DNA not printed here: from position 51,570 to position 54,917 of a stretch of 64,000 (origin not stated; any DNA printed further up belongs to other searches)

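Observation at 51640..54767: Solitary MmeI-family type IIL restriction-modification enzyme embedded in the WD40 cluster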

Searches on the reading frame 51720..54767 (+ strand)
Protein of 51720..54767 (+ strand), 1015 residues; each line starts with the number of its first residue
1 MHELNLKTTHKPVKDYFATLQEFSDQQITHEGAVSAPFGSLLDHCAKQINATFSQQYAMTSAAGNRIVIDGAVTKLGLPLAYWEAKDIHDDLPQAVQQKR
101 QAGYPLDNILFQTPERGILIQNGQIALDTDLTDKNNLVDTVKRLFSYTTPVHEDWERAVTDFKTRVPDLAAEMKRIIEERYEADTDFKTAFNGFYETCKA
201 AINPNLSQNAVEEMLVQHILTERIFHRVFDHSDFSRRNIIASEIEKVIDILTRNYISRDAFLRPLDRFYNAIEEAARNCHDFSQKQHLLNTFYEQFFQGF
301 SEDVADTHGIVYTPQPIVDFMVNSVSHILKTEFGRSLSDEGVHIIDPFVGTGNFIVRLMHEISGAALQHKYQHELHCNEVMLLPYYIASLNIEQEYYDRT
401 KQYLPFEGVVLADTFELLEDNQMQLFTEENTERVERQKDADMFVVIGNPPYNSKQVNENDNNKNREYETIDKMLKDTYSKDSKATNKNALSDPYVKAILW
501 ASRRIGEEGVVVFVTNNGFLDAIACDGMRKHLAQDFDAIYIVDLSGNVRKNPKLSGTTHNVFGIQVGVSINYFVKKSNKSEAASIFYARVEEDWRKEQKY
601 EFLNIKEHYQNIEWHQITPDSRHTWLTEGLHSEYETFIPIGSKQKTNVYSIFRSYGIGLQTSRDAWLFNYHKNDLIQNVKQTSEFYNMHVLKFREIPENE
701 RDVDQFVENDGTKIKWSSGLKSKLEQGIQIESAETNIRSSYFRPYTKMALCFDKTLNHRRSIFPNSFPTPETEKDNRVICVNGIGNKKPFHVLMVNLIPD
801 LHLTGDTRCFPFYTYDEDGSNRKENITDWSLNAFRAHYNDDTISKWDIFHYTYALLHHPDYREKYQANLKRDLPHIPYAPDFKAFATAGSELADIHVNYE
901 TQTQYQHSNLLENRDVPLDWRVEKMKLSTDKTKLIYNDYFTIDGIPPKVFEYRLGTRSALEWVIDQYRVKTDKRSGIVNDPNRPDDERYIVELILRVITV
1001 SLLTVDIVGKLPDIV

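Call 3: search_protein_families(library=pfam, proteins=[window:51720-54767:+], max_evalue=0.01)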
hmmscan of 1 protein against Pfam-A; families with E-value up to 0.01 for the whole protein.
window:51720-54767:+ (1015 aa): 5 families
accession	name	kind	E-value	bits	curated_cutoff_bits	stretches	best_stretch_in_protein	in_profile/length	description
PF18135.7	Type_ISP_C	-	5.3e-99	332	25.9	1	650-993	1-342/342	Type ISP C-terminal specificity domain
PF22240.1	ISP_coupler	-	4.6e-17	63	27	1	162-280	5-122/126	Type ISP restriction-modification enzyme, coupler domain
PF02384.22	N6_Mtase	-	4.4e-13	49.7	20.4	1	285-477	2-154/311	N-6 DNA Methylase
PF07669.17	Eco57I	-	2.5e-08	34.6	25.3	1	391-545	33-166/171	Eco57I restriction-modification methylase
PF20473.4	MmeI_Mtase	-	0.0013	18.4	27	0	377-466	74-160/259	MmeI, DNA-methyltransferase domain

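Call 4: search_protein_families(library=padloc, proteins=[window:51720-54767:+], max_evalue=0.01)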
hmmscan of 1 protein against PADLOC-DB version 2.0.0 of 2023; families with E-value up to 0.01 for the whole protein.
window:51720-54767:+ (1015 aa): 14 families
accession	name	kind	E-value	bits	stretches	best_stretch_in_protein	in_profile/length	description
PDLC03597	REase_MTase_IIG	-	6.7e-233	774.4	1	153-1013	733-1637/1646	Type IIG restriction enzyme-methyltransferase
PDLC03051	REase_MTase_I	-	2.3e-175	583.2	1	189-1013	747-1586/1591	Type I restriction enzyme-methyltransferase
PDLC03621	REase_MTase_IIG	-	5.7e-174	578.8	1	31-1011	25-1012/1024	Type IIG restriction enzyme-methyltransferase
PDLC03610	REase_MTase_IIG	-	7.7e-70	234.1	2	472-961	542-1032/1096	Type IIG restriction enzyme-methyltransferase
PDLC03631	REase_MTase_IIG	-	2.2e-48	162.9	1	284-976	285-996/1086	Type IIG restriction enzyme-methyltransferase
PDLC04134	mad2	-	1.4e-19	68.3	1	62-599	35-468/492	mads_2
PDLC02529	PglX|PglXI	-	4.9e-09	32.4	1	248-365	141-252/1189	PglX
PDLC03025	MTase_I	-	7.6e-08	29.5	1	254-392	114-239/569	Type I methyltransferase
PDLC03313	MTase_II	-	1.4e-06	25.1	1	301-545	15-233/563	Type II methyltransferase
PDLC03226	MTase_II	-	3e-06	24.1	1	307-545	15-216/579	Type II methyltransferase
PDLC03026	MTase_I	-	6.3e-05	20.3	1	282-474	116-286/487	Type I methyltransferase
PDLC03348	MTase_II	-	0.00024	17.7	1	308-470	220-375/727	Type II methyltransferase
PDLC03035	MTase_I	-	0.00075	16.1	0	287-356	153-210/653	Type I methyltransferase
PDLC03317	MTase_II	-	0.0058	13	0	286-361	277-348/831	Type II methyltransferase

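Call 5: search_protein_families(library=ncbifam, proteins=[window:51720-54767:+], max_evalue=0.01)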
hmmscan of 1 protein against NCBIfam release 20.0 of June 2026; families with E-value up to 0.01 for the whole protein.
window:51720-54767:+ (1015 aa): 1 family
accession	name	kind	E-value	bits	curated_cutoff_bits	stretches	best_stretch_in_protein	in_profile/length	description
TIGR02987.1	met_A_Alw26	exception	2.5e-11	43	353.5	1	308-616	3-286/523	Alw26I/Eco31I/Esp3I family type II restriction adenine-specific DNA-methyltransferase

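Call 7: search_solved_structures(query=window:51720-54767:+, max_evalue=0.01, show_alignments=2)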
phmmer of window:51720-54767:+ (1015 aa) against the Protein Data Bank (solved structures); distinct sequences matched with E-value up to 0.01: 9.
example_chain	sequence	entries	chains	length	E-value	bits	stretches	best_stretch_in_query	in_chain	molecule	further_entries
7lo5_A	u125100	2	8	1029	1.3e-190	638.9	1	29-1012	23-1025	Site-specific DNA-methyltransferase (adenine-specific)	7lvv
5ffj_A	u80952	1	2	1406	4.2e-149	501.6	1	187-1013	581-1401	Endonuclease and methylase LlaGI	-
4xqk_A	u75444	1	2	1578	3e-141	475.5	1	187-1013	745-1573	LlaBIII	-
6tjh_A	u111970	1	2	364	1.4e-05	26.5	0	499-532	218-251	Cake9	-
6tji_A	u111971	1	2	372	1.7e-05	26.2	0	499-533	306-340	Cake10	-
6tjg_A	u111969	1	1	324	5.4e-05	24.5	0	499-533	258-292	Cake8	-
6tjf_A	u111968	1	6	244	0.0012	20.1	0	499-533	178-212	Cake6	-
3ufb_A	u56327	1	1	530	0.002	19.4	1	281-391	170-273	Type I restriction-modification system methyltransferase subunit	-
6tje_A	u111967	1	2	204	0.0074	17.5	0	499-533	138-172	Cake5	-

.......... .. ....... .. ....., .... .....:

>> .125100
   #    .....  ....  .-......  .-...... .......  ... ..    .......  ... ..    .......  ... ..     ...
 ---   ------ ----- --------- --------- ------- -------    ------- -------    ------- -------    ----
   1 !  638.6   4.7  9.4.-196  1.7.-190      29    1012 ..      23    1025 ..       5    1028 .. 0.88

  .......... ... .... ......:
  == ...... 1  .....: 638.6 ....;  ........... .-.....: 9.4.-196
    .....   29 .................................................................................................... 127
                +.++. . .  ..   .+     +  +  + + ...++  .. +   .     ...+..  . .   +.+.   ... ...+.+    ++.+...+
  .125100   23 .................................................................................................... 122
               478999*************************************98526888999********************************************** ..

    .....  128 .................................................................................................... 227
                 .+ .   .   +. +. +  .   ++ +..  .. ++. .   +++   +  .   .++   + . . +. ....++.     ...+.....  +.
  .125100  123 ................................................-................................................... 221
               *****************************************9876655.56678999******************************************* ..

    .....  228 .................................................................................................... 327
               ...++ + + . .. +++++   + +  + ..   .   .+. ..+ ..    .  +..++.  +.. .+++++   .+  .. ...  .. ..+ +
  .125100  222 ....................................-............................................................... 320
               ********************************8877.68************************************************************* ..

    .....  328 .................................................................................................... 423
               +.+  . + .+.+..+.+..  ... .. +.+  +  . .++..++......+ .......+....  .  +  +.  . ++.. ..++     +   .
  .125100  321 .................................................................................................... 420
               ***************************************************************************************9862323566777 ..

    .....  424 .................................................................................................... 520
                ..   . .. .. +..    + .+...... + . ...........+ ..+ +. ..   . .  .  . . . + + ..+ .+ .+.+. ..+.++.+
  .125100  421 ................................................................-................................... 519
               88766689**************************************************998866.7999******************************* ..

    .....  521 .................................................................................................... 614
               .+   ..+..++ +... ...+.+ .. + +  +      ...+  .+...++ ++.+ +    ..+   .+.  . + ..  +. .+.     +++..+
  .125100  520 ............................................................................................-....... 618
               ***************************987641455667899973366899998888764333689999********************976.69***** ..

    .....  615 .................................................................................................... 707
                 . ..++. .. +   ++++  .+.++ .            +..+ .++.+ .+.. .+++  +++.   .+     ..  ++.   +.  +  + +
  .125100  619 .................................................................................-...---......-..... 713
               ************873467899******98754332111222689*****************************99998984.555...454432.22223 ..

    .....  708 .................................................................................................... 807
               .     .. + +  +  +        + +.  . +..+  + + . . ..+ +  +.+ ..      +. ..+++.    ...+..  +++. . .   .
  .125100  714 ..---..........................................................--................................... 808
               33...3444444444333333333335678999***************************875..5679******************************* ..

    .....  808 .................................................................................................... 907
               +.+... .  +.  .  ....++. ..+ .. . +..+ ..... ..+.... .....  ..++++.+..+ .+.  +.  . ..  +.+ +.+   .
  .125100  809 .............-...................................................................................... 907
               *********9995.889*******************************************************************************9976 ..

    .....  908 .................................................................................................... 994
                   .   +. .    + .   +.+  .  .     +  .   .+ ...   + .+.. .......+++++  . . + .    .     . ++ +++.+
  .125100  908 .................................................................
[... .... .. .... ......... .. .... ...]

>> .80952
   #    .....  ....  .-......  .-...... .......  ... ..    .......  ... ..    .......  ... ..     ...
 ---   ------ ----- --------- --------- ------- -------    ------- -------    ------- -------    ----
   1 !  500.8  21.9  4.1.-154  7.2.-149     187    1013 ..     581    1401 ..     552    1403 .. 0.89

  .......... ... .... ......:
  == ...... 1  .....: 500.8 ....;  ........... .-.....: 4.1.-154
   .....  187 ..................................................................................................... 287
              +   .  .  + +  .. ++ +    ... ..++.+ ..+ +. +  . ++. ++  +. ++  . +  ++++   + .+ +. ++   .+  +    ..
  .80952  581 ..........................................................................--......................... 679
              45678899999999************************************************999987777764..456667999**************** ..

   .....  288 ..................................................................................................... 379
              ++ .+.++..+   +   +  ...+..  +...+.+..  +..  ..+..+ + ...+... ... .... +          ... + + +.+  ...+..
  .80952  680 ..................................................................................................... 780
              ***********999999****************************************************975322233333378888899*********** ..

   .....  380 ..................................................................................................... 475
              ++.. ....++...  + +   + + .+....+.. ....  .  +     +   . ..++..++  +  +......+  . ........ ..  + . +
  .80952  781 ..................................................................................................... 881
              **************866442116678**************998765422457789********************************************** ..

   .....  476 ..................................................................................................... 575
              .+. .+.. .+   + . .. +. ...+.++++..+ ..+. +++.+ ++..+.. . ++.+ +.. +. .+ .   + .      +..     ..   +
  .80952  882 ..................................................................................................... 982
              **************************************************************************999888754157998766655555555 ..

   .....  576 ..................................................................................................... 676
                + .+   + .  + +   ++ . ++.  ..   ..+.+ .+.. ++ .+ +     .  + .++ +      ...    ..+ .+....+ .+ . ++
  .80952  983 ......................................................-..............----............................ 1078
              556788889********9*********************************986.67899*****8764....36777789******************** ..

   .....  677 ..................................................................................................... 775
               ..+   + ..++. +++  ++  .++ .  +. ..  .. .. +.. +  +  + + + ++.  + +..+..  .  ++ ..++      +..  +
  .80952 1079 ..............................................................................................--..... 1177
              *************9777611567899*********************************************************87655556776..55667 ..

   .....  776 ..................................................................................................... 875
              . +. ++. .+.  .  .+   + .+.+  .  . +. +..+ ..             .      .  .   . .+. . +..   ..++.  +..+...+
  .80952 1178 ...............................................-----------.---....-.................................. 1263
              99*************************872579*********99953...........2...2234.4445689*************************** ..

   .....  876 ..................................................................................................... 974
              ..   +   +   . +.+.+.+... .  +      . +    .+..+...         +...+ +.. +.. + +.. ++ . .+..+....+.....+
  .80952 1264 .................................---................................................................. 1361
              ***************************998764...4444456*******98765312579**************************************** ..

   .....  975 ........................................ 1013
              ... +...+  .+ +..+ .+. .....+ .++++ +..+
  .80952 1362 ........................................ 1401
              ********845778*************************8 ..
